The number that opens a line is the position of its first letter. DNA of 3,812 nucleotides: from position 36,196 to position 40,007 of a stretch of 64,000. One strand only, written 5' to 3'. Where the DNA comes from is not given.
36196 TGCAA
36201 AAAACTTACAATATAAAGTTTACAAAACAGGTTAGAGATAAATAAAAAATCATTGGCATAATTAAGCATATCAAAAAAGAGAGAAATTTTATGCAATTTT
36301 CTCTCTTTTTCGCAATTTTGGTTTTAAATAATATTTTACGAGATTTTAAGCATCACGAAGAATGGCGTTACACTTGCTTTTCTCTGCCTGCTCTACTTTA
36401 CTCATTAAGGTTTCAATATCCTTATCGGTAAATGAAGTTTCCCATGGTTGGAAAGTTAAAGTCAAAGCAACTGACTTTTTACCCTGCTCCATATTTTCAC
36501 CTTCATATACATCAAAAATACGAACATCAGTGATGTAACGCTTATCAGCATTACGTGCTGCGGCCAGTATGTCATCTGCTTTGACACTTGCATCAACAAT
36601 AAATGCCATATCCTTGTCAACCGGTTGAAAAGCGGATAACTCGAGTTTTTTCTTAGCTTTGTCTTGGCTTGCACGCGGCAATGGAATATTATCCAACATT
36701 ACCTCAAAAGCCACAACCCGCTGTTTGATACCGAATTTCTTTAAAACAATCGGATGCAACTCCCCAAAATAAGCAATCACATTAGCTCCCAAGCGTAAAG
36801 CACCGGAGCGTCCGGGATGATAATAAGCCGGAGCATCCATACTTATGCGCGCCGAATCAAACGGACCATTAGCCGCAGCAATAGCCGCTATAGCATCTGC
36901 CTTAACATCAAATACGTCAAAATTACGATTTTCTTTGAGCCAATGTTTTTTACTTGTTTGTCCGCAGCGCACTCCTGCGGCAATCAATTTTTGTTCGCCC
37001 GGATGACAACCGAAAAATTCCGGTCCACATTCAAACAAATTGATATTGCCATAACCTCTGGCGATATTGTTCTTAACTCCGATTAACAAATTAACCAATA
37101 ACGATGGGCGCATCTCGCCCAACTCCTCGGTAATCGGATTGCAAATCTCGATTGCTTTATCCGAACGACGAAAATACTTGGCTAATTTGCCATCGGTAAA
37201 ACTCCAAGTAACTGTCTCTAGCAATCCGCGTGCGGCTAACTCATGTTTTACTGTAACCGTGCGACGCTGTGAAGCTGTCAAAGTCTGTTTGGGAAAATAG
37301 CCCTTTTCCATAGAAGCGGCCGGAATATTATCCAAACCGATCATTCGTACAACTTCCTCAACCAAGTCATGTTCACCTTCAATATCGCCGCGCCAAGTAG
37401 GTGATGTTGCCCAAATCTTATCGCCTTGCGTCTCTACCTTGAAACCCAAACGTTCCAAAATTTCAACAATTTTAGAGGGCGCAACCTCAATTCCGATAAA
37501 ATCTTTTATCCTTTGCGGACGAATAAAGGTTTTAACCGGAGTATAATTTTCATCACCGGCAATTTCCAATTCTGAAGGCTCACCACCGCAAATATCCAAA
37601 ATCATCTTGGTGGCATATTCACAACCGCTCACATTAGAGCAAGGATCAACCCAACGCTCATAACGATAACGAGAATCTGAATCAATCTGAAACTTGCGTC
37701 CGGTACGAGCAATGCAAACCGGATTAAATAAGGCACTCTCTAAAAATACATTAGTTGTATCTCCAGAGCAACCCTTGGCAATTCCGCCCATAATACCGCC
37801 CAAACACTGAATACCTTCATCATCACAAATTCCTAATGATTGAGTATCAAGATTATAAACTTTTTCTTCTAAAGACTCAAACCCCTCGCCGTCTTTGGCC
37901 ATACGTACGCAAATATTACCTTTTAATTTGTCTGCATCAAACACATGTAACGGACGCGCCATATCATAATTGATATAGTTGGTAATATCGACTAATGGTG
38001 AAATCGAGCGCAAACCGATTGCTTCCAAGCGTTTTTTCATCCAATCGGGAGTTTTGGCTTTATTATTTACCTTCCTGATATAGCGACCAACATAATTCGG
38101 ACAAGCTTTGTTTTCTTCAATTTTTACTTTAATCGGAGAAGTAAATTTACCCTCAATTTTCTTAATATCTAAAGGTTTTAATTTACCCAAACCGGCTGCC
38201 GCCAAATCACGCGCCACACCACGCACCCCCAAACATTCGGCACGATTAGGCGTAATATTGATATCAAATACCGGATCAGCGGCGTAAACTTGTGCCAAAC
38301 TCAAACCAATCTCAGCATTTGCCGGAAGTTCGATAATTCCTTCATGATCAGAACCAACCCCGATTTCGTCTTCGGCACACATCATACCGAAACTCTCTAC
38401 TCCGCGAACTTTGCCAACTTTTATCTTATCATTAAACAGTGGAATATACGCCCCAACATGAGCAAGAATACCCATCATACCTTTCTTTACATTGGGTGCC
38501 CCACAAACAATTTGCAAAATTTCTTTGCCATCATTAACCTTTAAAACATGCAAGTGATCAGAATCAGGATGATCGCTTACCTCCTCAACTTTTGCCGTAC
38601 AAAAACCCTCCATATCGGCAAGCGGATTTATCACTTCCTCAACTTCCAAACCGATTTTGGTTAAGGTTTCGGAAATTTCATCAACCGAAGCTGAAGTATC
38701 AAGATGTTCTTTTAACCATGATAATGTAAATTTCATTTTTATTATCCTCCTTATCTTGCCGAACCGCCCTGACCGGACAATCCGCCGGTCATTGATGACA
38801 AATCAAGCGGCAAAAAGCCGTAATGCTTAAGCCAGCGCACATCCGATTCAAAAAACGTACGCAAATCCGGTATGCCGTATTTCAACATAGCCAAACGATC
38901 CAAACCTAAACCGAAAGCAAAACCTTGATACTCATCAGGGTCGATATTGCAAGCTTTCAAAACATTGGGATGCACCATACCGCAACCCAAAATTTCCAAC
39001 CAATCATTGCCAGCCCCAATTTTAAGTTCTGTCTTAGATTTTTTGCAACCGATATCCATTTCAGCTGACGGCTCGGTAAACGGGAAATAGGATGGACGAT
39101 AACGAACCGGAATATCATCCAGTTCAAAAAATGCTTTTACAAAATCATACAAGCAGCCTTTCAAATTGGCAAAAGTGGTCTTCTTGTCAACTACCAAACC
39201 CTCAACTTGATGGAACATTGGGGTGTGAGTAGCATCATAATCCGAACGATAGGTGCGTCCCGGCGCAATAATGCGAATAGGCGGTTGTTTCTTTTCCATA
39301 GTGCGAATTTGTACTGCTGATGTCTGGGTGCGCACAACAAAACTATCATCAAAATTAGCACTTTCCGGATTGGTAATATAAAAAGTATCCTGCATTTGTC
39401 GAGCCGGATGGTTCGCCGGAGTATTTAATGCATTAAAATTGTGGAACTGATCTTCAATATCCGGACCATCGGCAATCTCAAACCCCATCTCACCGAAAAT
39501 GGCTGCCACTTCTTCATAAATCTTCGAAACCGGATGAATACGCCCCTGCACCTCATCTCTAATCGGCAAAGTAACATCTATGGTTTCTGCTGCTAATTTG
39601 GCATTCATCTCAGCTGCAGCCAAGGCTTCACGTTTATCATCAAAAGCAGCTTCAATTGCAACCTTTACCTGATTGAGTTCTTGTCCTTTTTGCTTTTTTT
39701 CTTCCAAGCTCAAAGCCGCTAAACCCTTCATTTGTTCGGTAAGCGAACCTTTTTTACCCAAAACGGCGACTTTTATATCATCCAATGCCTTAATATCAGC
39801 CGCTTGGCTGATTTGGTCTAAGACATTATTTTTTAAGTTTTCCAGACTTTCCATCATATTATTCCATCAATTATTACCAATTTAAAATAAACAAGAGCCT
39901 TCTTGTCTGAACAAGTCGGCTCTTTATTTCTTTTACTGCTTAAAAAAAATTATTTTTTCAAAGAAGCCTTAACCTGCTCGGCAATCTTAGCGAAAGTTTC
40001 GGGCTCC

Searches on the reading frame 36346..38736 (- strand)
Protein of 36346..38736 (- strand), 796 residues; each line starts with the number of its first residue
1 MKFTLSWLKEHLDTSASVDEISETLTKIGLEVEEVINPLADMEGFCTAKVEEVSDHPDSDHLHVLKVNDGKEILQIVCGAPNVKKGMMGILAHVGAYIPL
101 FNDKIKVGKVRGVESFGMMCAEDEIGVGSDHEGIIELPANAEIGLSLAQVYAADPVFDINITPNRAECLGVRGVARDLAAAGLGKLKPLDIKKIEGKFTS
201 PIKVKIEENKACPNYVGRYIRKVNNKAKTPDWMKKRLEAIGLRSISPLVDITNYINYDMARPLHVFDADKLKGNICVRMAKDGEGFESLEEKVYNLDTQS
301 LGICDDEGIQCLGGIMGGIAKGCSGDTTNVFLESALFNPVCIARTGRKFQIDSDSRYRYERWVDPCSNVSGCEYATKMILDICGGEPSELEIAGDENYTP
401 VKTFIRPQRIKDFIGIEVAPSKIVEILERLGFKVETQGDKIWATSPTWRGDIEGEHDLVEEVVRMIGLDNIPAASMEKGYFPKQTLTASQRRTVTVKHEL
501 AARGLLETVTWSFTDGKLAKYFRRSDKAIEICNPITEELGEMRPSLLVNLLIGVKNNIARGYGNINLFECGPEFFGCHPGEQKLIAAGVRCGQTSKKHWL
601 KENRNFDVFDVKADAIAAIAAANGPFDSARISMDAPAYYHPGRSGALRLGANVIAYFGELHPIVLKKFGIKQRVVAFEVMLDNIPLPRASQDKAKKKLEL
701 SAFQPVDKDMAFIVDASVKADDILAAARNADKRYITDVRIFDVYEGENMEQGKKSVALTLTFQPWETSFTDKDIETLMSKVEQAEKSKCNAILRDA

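Call 67: search_protein_families(library=ncbifam, proteins=[window:36346-38736:-], max_evalue=0.00001)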
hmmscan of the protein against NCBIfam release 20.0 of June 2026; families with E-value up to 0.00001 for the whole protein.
window:36346-38736:- (796 aa): 6 families
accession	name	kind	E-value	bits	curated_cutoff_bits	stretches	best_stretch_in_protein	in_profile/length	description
TIGR00472.1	pheT_bact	equivalog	1.2e-216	721.7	402.65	1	1-794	1-798/798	phenylalanine--tRNA ligase subunit beta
NF001882.0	PRK00629.5-4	equivalog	4.5e-44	150.9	527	1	1-571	1-558/725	phenylalanine--tRNA ligase subunit beta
NF045760.1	YtpR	equivalog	5.6e-34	117.6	100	1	14-146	59-184/185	YtpR family tRNA-binding protein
TIGR00471.1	pheT_arch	equivalog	2.2e-24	85.8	282.65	1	408-682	285-548/551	phenylalanine--tRNA ligase subunit beta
NF045867.1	PheT_Nterm_rel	equivalog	2.7e-14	53.6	120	1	38-126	82-169/171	TyrS-associated PheT N-terminal domain-related protein TapR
NF001879.0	PRK00629.5-1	equivalog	8.9e-08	31.1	840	0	1-204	1-208/718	phenylalanine--tRNA ligase subunit beta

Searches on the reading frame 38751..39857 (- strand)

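Call 67: search_protein_families(library=ncbifam, proteins=[window:38751-39857:-], max_evalue=0.00001)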
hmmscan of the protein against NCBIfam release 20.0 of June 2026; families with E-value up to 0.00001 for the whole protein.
window:38751-39857:- (368 aa): 4 families
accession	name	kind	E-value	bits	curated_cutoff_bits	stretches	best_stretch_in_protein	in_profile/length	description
TIGR00468.1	pheS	equivalog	9.3e-105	350.4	237.45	1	39-345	2-321/324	phenylalanine--tRNA ligase subunit alpha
NF003210.0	PRK04172.1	equivalog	1.9e-65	221.6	350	2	171-346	330-491/496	phenylalanine--tRNA ligase subunit alpha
NF051887.1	PheS_related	equivalog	3.1e-39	135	300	1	101-342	6-235/349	PheS-related mystery ligase SrmL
TIGR00469.1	pheS_mito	equivalog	2.4e-32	112.2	258.35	2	248-346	256-343/451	phenylalanine--tRNA ligase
